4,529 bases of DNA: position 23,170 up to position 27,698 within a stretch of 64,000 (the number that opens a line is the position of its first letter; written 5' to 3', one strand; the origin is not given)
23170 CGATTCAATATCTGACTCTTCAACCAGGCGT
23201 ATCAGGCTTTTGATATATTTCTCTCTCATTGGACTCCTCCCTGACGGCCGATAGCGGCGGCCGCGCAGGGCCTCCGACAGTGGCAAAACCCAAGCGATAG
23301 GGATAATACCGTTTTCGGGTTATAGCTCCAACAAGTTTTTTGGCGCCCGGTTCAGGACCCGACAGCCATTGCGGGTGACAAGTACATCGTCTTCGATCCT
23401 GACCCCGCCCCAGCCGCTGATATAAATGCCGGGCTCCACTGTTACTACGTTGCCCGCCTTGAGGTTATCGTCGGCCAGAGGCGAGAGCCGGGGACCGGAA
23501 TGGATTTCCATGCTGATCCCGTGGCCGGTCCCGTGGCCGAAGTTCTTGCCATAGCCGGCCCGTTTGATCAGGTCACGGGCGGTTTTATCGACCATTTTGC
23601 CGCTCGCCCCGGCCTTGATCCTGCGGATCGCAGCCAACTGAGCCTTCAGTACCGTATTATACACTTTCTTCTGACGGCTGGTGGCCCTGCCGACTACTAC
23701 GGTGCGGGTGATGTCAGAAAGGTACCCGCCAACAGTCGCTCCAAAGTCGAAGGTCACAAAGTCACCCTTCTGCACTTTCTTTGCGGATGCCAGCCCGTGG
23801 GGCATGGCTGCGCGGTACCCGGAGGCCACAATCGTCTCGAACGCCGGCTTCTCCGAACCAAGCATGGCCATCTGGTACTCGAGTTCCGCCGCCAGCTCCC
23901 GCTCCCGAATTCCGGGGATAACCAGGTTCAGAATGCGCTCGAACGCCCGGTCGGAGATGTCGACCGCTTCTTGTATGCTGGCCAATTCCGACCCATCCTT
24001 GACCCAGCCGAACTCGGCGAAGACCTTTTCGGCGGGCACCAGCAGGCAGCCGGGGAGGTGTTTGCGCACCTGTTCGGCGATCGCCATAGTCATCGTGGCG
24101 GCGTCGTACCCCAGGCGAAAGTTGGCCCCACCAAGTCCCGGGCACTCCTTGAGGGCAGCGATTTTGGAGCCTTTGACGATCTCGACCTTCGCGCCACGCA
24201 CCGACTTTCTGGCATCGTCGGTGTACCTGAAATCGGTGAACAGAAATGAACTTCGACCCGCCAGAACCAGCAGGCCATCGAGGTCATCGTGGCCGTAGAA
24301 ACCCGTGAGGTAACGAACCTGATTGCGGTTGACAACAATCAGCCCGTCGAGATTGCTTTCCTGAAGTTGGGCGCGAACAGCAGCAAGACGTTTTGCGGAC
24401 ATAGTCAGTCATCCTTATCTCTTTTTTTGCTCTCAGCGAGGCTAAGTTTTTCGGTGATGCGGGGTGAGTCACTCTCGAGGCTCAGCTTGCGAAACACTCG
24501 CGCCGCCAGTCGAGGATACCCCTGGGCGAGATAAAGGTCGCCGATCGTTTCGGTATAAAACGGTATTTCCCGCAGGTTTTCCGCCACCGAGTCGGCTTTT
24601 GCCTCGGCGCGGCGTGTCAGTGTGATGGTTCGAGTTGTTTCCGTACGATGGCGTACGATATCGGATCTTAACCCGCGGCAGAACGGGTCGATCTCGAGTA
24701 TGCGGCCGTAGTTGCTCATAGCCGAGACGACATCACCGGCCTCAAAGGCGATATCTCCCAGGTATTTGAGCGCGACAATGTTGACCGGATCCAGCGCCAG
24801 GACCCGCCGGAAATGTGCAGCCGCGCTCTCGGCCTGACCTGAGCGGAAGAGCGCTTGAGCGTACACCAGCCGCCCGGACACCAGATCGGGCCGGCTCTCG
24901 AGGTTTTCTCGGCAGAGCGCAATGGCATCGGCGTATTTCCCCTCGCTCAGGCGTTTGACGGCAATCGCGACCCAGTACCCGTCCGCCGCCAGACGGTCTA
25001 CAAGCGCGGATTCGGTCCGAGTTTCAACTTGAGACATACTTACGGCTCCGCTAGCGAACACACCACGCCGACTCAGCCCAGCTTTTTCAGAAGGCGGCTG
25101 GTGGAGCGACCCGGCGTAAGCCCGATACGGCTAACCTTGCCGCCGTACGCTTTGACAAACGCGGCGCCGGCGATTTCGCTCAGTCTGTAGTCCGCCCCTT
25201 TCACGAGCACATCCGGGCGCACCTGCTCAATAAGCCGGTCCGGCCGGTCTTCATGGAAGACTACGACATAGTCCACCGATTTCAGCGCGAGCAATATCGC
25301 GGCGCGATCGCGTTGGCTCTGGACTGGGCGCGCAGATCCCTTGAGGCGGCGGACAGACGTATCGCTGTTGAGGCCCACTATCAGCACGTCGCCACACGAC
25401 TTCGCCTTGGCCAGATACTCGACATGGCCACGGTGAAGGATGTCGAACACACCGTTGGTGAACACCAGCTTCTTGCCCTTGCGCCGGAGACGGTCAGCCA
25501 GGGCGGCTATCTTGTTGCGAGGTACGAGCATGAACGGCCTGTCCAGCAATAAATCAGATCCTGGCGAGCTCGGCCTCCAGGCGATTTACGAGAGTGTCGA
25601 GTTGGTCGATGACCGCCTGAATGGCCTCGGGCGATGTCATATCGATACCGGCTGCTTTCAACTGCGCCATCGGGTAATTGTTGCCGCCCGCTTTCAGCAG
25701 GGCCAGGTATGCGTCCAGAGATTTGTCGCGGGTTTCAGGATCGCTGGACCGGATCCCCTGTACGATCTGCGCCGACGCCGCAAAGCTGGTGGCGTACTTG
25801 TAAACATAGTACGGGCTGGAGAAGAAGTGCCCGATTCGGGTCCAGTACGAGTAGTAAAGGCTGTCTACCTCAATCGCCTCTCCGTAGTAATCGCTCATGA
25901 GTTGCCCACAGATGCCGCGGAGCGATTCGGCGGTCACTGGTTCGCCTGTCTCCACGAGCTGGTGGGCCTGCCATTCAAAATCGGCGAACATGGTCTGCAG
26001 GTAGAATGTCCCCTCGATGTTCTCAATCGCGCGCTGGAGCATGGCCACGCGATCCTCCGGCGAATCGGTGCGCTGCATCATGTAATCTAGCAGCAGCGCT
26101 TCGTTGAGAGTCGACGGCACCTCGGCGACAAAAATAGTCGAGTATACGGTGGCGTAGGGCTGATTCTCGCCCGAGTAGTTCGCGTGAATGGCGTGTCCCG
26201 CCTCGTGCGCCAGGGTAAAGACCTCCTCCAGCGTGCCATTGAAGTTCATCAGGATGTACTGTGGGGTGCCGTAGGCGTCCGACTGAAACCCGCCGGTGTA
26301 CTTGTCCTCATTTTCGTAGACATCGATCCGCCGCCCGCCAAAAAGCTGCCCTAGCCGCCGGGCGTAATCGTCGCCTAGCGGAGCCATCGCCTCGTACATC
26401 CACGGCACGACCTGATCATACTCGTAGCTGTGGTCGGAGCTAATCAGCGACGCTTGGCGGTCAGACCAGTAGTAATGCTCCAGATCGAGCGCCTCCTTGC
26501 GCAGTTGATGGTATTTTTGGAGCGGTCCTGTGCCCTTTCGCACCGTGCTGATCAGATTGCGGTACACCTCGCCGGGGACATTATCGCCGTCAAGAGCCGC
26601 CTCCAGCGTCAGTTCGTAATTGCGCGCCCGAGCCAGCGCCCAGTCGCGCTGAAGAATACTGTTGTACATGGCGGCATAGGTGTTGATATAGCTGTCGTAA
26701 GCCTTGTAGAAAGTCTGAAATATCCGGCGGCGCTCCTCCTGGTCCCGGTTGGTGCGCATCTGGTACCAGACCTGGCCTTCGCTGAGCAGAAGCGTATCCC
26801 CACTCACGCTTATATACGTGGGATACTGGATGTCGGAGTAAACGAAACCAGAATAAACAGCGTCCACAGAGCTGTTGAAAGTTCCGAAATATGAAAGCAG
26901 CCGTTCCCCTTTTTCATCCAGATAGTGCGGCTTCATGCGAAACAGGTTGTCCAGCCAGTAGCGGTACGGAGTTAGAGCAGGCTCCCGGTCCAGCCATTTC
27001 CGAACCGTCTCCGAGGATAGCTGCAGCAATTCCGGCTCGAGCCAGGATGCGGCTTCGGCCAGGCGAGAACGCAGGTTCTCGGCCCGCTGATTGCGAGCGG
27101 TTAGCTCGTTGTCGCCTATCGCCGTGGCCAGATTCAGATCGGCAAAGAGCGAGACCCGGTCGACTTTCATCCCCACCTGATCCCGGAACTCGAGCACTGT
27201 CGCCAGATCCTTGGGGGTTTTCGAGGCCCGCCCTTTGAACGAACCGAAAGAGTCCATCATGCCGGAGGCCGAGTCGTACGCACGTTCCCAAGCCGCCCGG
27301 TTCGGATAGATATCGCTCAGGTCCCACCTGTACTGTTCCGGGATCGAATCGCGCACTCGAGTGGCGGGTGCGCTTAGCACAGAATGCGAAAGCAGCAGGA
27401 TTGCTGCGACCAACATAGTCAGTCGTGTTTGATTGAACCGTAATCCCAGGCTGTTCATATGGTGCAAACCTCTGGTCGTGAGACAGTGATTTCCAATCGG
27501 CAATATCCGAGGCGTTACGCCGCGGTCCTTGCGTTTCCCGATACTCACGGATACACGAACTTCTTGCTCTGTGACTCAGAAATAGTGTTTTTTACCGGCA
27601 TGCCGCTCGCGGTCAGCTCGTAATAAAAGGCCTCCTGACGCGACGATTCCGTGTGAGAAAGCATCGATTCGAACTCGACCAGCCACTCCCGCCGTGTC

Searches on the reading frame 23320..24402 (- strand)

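Call 68: search_protein_families(library=pfam, proteins=[window:23320-24402:-], max_evalue=0.00001)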
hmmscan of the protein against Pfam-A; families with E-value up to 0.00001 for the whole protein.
window:23320-24402:- (360 aa): 2 families
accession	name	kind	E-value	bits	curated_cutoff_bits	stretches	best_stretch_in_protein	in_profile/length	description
PF00557.29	Peptidase_M24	-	2.4e-70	237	23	1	142-343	2-207/208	Metallopeptidase family M24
PF01321.24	Creatinase_N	-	2.2e-18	67.5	22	1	5-130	1-124/128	Creatinase/Prolidase N-terminal domain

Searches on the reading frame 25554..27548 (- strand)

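Call 68: search_protein_families(library=pfam, proteins=[window:25554-27548:-], max_evalue=0.00001)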
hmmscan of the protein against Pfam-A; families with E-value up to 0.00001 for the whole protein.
window:25554-27548:- (664 aa): 2 families
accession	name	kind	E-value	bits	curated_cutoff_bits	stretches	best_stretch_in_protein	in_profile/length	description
PF01432.26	Peptidase_M3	-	5.3e-58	197.9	27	1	264-645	2-453/457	Peptidase family M3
PF08439.15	Peptidase_M3_N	-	3e-17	63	25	1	173-241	1-69/70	Oligopeptidase F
